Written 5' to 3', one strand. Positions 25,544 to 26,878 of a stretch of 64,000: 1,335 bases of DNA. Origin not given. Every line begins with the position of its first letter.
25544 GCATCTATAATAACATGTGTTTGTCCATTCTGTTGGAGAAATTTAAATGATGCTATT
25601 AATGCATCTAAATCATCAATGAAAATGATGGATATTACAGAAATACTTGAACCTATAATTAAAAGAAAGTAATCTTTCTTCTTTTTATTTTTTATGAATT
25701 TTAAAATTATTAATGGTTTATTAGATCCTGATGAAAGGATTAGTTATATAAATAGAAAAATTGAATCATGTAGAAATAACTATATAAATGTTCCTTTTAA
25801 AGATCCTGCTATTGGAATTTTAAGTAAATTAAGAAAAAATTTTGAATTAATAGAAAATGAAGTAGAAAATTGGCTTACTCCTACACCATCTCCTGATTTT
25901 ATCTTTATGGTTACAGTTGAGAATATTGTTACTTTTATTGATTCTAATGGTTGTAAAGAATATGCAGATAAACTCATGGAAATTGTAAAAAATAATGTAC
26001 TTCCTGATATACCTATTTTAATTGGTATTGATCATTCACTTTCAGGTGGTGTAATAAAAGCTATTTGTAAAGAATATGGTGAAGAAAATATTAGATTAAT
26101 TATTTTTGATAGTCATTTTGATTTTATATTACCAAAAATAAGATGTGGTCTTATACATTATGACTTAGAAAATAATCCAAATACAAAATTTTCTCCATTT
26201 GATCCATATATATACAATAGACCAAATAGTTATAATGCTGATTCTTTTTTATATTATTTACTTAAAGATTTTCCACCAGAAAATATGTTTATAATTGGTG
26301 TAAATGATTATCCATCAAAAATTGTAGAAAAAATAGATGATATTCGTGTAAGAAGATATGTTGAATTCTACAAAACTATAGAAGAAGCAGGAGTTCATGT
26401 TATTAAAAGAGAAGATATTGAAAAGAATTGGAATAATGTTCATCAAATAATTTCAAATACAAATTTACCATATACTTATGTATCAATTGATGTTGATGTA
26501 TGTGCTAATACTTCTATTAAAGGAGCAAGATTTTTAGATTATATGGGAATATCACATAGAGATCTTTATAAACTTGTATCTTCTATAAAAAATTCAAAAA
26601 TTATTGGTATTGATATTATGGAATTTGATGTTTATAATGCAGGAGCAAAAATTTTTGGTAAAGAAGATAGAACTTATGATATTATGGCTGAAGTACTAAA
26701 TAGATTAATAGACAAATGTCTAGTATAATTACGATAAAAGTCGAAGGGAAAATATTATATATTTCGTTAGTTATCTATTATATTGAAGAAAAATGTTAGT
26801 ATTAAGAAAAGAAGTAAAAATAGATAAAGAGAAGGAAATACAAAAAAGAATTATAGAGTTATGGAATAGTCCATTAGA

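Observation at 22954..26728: Tight three-gene operon coupling a divergent FAD oxidase, a CCG-domain Fe-S protein and an arginase-fold metallohydrolase (copy B)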

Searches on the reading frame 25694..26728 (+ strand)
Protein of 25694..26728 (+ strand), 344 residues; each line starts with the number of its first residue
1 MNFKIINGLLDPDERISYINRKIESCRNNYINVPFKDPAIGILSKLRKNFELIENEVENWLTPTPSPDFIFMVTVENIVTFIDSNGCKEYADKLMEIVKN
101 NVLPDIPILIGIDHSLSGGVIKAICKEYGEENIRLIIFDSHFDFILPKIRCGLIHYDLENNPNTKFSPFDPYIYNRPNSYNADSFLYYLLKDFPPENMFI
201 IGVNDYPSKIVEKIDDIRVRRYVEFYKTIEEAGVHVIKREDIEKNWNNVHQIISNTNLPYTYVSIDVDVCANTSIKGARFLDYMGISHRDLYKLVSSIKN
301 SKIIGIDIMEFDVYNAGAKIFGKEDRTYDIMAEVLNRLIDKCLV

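Call 3: search_protein_families(library=pfam, proteins=[window:25694-26728:+], max_evalue=0.01)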
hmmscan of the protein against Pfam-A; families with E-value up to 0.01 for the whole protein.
window:25694-26728:+ (344 aa): 1 family
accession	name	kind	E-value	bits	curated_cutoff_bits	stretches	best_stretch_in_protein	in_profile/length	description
PF00491.26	Arginase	-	7.8e-19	68.6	22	1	86-312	69-256/280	Arginase family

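Call 4: search_protein_families(library=ncbifam, proteins=[window:25694-26728:+], max_evalue=0.01)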
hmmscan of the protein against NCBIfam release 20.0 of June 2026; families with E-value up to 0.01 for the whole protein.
window:25694-26728:+ (344 aa): 4 families
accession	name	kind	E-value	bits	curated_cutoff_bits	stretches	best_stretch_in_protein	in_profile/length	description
TIGR01230.1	agmatinase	equivalog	4e-12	46.3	174.3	2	226-311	169-251/275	agmatinase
TIGR01227.1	hutG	equivalog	3.2e-09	36.4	229.15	1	237-337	206-304/307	formimidoylglutamase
TIGR01229.1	rocF_arginase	equivalog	1.6e-08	34.2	227.6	1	89-343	67-299/300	arginase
NF002564.0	PRK02190.1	subfamily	8.4e-06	25.2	302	0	106-144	118-154/307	agmatinase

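Call 10: find_homologous_proteins(query=window:25694-26728:+, max_evalue=0.001)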
Query window:25694-26728:+ (344 aa): 92 proteins with E <= 0.001 among 1314 candidates.
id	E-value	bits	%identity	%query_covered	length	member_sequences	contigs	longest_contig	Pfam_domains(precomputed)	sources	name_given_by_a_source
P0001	3.6e-210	715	91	100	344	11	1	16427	PF00491.27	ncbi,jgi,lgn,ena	-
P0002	1.1e-171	588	74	99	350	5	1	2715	PF00491.27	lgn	-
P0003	7.9e-170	582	72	99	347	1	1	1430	PF00491.27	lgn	-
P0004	6.7e-160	550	69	99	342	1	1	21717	PF00491.27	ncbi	ncbi:MAG: arginase family protein [Candidatus Methanomethylicaceae archaeon]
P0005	8.4e-154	530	66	99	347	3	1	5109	PF00491.27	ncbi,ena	-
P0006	6.9e-153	527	66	99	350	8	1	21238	PF00491.27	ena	-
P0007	9.3e-153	526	67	99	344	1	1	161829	PF00491.27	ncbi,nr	ncbi:MAG: arginase family protein [Candidatus Methanomethyliaceae archaeon]|nr:arginase family prote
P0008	2.3e-152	525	67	99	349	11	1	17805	PF00491.27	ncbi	ncbi:MAG: arginase family protein [Candidatus Methanomethylicaceae archaeon]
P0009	4.9e-152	524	65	99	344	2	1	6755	PF00491.27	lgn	-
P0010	9.3e-141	487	60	99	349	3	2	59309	PF00491.27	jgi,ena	-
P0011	2.9e-138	479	61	98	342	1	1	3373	PF00491.27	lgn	-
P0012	3.4e-137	475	61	98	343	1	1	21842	PF00491.27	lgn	-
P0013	3.0e-136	472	60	98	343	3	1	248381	PF00491.27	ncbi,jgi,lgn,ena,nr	ncbi:MAG: arginase family protein [Candidatus Methanomethylicia archaeon]|nr:arginase family protein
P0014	1.7e-134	466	58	99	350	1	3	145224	PF00491.27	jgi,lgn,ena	jgi:arginase family enzyme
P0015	1.2e-133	464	59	98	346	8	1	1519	PF00491.27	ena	-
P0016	4.4e-132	458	58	99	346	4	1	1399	PF00491.27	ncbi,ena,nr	ncbi:MAG TPA: arginase family protein [Candidatus Methanomethylicus sp.]|nr:arginase family protein 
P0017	2.3e-130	453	58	98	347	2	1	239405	PF00491.27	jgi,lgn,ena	-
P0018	4.9e-130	452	55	98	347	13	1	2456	PF00491.27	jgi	jgi:arginase family enzyme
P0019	5.7e-130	451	58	98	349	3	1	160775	PF00491.27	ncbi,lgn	-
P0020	6.4e-130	451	58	98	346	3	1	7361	PF00491.27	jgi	-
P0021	4.0e-129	449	57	99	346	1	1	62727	PF00491.27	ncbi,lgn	ncbi:MAG: arginase family protein [Candidatus Methanosuratincola sp.]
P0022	1.5e-128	447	57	99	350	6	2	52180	PF00491.27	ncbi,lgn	-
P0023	2.2e-128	446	54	100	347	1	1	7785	PF00491.27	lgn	-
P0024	3.0e-128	446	58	99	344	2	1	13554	PF00491.27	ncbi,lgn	-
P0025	3.8e-128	445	58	99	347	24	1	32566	PF00491.27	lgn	-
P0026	7.8e-128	444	59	99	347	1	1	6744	PF00491.27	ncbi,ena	-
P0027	3.8e-126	439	58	99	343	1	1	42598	PF00491.27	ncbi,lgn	-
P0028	5.3e-126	438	55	98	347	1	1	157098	PF00491.27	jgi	jgi:arginase family enzyme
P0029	5.7e-126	438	56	98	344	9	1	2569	PF00491.27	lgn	-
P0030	4.4e-125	435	57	99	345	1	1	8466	PF00491.27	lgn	-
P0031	6.3e-125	435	56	98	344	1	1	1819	PF00491.27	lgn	-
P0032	1.2e-124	434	55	98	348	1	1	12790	PF00491.27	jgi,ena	jgi:arginase family enzyme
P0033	3.8e-124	432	56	99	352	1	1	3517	PF00491.27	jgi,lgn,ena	-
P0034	5.0e-124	432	58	99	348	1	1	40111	PF00491.27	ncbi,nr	ncbi:MAG: arginase family protein [Candidatus Verstraetearchaeota archaeon]|nr:arginase family prote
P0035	1.1e-123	431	54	99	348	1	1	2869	PF00491.27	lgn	-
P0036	2.2e-122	426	56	98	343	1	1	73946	PF00491.27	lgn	-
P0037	9.1e-122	424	54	98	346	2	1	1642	PF00491.27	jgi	jgi:arginase family enzyme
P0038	6.5e-121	422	53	99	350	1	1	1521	PF00491.27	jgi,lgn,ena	-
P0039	1.5e-120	420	53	99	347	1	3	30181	PF00491.27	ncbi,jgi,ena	-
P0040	1.4e-118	414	53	97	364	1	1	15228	PF00491.27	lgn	-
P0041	1.7e-116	407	75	67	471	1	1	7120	PF00491.27,PF13802.13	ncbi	ncbi:MAG: alpha-glucosidase domain-containing protein, partial [Candidatus Methanomethyliaceae archa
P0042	6.1e-108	379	60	77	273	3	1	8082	PF00491.27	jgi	jgi:arginase family enzyme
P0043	1.0e-103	365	60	77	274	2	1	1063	PF00491.27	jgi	-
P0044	3.4e-102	360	49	96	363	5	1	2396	PF00491.27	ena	-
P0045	2.4e-101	357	58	76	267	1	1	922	PF00491.27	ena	-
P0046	2.2e-100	354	46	99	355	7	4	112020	PF00491.27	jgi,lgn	jgi:arginase family enzyme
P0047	1.3e-99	352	47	98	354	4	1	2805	PF00491.27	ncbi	-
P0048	2.2e-97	344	45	98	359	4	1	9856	PF00491.27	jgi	jgi:arginase family enzyme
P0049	2.5e-97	344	46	95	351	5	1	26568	PF00491.27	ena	-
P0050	3.8e-96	340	44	99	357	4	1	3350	PF00491.27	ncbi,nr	ncbi:MAG: hypothetical protein DRO46_04100 [Candidatus Hecatellales archaeon]|nr:MAG: hypothetical p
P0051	1.7e-88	315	43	98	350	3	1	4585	PF00491.27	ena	-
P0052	1.9e-86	308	44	98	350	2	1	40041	PF00491.27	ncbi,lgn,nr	ncbi:MAG: hypothetical protein HPY60_06580 [Candidatus Methanofastidiosum sp.]|nr:hypothetical prote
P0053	1.9e-85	305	44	98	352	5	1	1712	PF00491.27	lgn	-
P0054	3.7e-85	304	43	98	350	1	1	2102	PF00491.27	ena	-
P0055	4.9e-85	304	43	98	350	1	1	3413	PF00491.27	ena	-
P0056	5.3e-85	303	42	98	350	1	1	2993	PF00491.27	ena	-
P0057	5.6e-85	303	42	98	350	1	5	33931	PF00491.27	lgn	-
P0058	2.3e-84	301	44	98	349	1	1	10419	PF00491.27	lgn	-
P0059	2.5e-84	301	45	98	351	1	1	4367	PF00491.27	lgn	-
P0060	3.2e-84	301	43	98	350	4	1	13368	PF00491.27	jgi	jgi:arginase family enzyme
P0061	4.2e-84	301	42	98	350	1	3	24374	PF00491.27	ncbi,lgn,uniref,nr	ncbi:MAG: formimidoylglutamase [Candidatus Methanofastidiosum methylothiophilum]|uniref:Formimidoylg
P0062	5.7e-84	300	44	98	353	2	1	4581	PF00491.27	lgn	-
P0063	6.3e-84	300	44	96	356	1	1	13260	PF00491.27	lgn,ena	-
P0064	7.5e-84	300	43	96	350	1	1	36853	PF00491.27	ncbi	-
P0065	1.4e-83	299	42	98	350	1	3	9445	PF00491.27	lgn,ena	-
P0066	8.4e-83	296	42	98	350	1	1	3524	PF00491.27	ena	-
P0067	9.0e-83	296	46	96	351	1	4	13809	PF00491.27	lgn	-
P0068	1.2e-82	296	45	97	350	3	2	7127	PF00491.27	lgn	-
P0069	2.8e-82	295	42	98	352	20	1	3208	PF00491.27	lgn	-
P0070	4.5e-82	294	58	52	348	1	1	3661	PF00491.27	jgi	-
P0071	5.0e-82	294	43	96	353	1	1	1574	PF00491.27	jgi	-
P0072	7.5e-82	293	42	98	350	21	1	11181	PF00491.27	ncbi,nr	ncbi:MAG: arginase family protein [Candidatus Methanofastidiosa archaeon]|nr:arginase family protein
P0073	1.5e-81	292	43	96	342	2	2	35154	PF00491.27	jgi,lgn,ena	-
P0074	2.3e-81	292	44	96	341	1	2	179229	PF00491.27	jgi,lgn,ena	-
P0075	9.2e-81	290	42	98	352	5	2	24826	PF00491.27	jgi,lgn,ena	-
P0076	1.6e-80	289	58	60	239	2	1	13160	PF00491.27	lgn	-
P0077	2.9e-80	288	43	98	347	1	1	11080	PF00491.27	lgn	-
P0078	3.2e-78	281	43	96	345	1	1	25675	PF00491.27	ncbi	ncbi:MAG: arginase family protein [Candidatus Methanofastidiosia archaeon]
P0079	6.9e-78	280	42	98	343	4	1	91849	PF00491.27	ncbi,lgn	-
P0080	3.5e-75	271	43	96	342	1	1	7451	PF00491.27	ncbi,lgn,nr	ncbi:MAG: arginase family protein [Candidatus Methanofastidiosa archaeon]|nr:arginase family protein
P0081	3.3e-73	265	41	98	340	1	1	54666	PF00491.27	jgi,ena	-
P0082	1.0e-72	263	43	92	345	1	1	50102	PF00491.27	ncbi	-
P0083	1.5e-72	263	42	92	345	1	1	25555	PF00491.27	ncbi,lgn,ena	-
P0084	3.7e-71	258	41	96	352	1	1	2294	PF00491.27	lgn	-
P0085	3.6e-70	255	38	98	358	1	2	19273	PF00491.27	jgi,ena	-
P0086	4.9e-69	251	43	92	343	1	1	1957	PF00491.27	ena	-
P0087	1.8e-68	249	36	96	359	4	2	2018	PF00491.27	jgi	jgi:arginase family enzyme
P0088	9.2e-67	244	40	95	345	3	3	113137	PF00491.27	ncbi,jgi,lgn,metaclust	metaclust:\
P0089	2.1e-65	239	36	96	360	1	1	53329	PF00491.27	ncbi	ncbi:MAG: arginase family protein [Pseudomonadota bacterium]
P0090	9.3e-61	224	39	83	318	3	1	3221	PF00491.27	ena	-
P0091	6.0e-60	221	37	97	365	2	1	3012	PF00491.27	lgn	-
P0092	6.6e-24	103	34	70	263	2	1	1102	PF00491.27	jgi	jgi:arginase family enzyme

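Call 13: find_related_loci(query=A1, collection=genome_contigs, flank=10000)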
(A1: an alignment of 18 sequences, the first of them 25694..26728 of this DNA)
Query A1 (344 aa) in genome_contigs; peptide patterns used: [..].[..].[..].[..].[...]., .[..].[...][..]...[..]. (x = any residue, [..] = any of these).
136 stretches matched a pattern; 80 encode a relative of the query (tblastn E <= 1e-3); 80 distinct loci.
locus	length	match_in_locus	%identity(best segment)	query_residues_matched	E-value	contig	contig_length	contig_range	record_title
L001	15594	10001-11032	91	1-344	0e+0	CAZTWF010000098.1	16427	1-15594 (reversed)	MAG TPA_asm: uncultured Nitrososphaerota archaeon isolate binchicken_co25_118 genome assembly, contig: k141_45398, whole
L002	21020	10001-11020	90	5-344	0e+0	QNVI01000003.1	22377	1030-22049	MAG: Candidatus Methanomethylicota archaeon isolate WYZ-LMO11 Verstraetearchaeota_archaeon_WYZ-LMO11_contig-3, whole gen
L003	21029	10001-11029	73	1-341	4e-172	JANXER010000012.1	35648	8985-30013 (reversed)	MAG: Candidatus Methanomethyliaceae archaeon isolate SKYB85 NODE_12_length_35648_cov_4.385707, whole genome shotgun sequ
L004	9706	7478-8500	67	1-339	3e-158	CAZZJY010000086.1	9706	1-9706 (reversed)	MAG TPA_asm: uncultured Nitrososphaerota archaeon isolate binchicken_co25_125 genome assembly, contig: k141_81816, whole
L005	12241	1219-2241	67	1-339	1e-157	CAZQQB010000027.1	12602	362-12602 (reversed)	MAG TPA_asm: uncultured Nitrososphaerota archaeon isolate binchicken_co40_19 genome assembly, contig: NODE_2517_length_1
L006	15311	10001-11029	66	1-341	4e-157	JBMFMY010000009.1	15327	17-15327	MAG: Candidatus Methanomethylicaceae archaeon isolate KM4337-33 NODE_9_length_15327_cov_3.056787, whole genome shotgun s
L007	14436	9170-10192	66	1-339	7e-157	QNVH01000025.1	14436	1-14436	MAG: Candidatus Methanomethylicota archaeon isolate WYZ-LMO10 Verstraetearchaeota_archaeon_WYZ-LMO10_contig-25, whole ge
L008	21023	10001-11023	67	1-339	1e-156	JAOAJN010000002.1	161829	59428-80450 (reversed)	MAG: Candidatus Methanomethyliaceae archaeon isolate SKW203 NODE_2_length_161829_cov_14.153661, whole genome shotgun seq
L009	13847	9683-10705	66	1-339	2e-155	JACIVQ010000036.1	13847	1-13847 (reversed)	MAG: Candidatus Methanomethylicales archaeon isolate MAG-3 Methanomethyliales_A3_bin1_Scaffold_36, whole genome shotgun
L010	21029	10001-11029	67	1-341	7e-150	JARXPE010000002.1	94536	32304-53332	MAG: Thermoproteota archaeon isolate JZ-2_bin_200 JZ-2.bins.200.final_scaffold_2, whole genome shotgun sequence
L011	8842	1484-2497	60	2-338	8e-141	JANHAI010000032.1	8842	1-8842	MAG: Candidatus Methanomethylicia archaeon isolate LCB019-004 scaffold_11470_c1, whole genome shotgun sequence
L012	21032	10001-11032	58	4-338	1e-138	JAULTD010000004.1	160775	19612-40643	MAG: Candidatus Methanomethylicaceae archaeon GD_Cm_T35_P0_bin.15 NODE_89_length_160775_cov_15.865655, whole genome shot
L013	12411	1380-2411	58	1-341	3e-138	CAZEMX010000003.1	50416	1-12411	MAG TPA_asm: uncultured Nitrososphaerota archaeon isolate binchicken_co265_268 genome assembly, contig: NODE_1158_length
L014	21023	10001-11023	58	1-338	6e-137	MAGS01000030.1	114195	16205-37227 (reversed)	MAG: Candidatus Methanomethylicus mesodigestus isolate V1 V1_s30, whole genome shotgun sequence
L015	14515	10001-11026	55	1-338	2e-135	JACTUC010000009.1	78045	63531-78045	MAG: Candidatus Methanomethyliaceae archaeon isolate SPRUCE.2016.3.metabat2.33 SPRUCE.2016.3_scaffold_263, whole genome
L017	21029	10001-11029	58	1-339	5e-133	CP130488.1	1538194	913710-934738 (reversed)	MAG: Candidatus Methanosuratincola petrocarbonis isolate LWZ-6 chromosome, complete genome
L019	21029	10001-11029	58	1-339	2e-132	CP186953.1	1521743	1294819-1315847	MAG: Candidatus Methanosuratincola verstraetei isolate LCB70 chromosome, complete genome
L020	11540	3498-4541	57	1-341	2e-132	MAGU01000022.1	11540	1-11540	MAG: Candidatus Methanomethylicus oleisabuli isolate V3 V3_s21, whole genome shotgun sequence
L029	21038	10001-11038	44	2-338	4e-95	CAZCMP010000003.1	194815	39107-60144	MAG TPA_asm: uncultured Thermococci archaeon isolate binchicken_co43_47 genome assembly, contig: NODE_23_length_194815_c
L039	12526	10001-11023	45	1-335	1e-87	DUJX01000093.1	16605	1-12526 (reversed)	MAG TPA_asm: Halobacteria archaeon isolate UBA8915 contig_184139, whole genome shotgun sequence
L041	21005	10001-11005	44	2-338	2e-85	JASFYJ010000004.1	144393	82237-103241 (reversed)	MAG: Archaeoglobales archaeon isolate JZ_75_SW_bin_109 NODE_4_length_144393_cov_5.614656, whole genome shotgun sequence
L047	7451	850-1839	43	10-338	4e-79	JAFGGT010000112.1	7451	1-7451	MAG: Candidatus Methanofastidiosia archaeon isolate Zod_Metabat.1406 k87_11067988, whole genome shotgun sequence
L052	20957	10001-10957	40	10-335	8e-69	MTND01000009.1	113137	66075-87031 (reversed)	MAG: Archaeoglobi archaeon JdFR-42 JGI24020J35080_1000089, whole genome shotgun sequence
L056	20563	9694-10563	40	57-331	3e-59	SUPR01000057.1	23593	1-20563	MAG: Candidatus Helarchaeota ASGARD archaeon Hel_GB_B NODE_58_length_23593_cov_5.03245, whole genome shotgun sequence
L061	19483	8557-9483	39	47-339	4e-58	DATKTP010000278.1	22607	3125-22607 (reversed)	MAG TPA_asm: Candidatus Deferrimicrobium sp. isolate SMAG_U14084 k141_316635, whole genome shotgun sequence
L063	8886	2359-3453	35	1-340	3e-56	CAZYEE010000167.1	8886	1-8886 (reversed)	MAG TPA_asm: uncultured archaeon isolate binchicken_co19_528 genome assembly, contig: NODE_13669_length_8886_cov_5.19318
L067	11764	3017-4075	33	4-336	6e-50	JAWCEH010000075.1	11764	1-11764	MAG: Candidatus Bathyarchaeia archaeon isolate JZ-1_201912_bins_83 JZ-1_201912_bins_83_scaffold_75, whole genome shotgun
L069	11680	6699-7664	28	9-339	2e-39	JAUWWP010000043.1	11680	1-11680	MAG: Deltaproteobacteria bacterium isolate CSMAG_2661 CSMAG_2661_k127_281907_length_11680_cov_99.0074, whole genome shot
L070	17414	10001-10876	30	46-320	3e-39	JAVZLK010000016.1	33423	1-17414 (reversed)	MAG: Candidatus Bathyarchaeia archaeon isolate DRTY-6_201907_bins_50 DRTY-6_201907_bins_50_scaffold_16, whole genome sho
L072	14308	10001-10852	30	56-341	7e-35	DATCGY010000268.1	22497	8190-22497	MAG TPA_asm: Candidatus Anoxymicrobiaceae bacterium isolate SMAG_U7819 k141_325112, whole genome shotgun sequence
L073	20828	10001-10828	27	57-319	4e-30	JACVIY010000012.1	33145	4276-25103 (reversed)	MAG: Candidatus Geothermincola secundus isolate QZM4_2.bin.157 contig012, whole genome shotgun sequence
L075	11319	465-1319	27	42-339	8e-28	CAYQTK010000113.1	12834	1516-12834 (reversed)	MAG TPA_asm: uncultured bacterium isolate SRP141376_co2_390 genome assembly, contig: NODE_9472_length_12834_cov_7.667736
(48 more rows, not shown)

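Call 24: search_protein_families(library=pfam, proteins=[L041:8189-9979:+, L072:10804-13197:+, L052:4348-5058:-, L067:386-2956:+], max_evalue=0.001)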
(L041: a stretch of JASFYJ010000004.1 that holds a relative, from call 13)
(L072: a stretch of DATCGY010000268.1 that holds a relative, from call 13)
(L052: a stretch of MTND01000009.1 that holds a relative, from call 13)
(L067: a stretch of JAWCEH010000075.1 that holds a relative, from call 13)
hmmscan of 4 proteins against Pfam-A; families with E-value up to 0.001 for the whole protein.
L041:8189-9979:+ (596 aa): 3 families
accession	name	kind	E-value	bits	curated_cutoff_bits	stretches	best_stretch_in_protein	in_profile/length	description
PF01208.23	URO-D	-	5.5e-80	269.4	23.9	1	6-333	2-346/346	Uroporphyrinogen decarboxylase (URO-D)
PF02310.24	B12-binding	-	3.6e-20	72.5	32.1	1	461-554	1-96/121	B12 binding domain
PF02607.22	B12-binding_2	-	3.8e-18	65.9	23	1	379-449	4-74/74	B12 binding domain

L072:10804-13197:+ (797 aa): 1 family
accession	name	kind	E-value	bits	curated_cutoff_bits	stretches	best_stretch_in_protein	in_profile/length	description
PF02065.24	Melibiase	-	1.9e-10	40.7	27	1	320-453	57-191/347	Melibiase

L052:4348-5058:- (236 aa): 3 families
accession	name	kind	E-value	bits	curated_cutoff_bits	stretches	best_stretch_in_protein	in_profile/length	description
PF00005.33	ABC_tran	-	1.3e-31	110.4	25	1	32-183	1-137/137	ABC transporter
PF13304.12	AAA_21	-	1.4e-07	32.4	27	1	122-217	187-304/304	AAA domain, putative AbiEii toxin, Type IV TA system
PF02463.25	SMC_N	-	0.00017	21.5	40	0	154-226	136-212/220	RecF/RecN/SMC N terminal domain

L067:386-2956:+ (856 aa): 3 families
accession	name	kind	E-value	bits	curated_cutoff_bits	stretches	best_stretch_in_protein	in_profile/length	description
PF00384.28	Molybdopterin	-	8.9e-33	114.2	24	1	77-604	2-353/353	Molybdopterin oxidoreductase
PF01568.27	Molydop_binding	-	7.3e-18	65.1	26.8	1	736-824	24-100/110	Molydopterin dinucleotide binding domain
PF04879.21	Molybdop_Fe4S4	-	9.3e-05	22.8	22.7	1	20-55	11-44/55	Molybdopterin oxidoreductase Fe4S4 domain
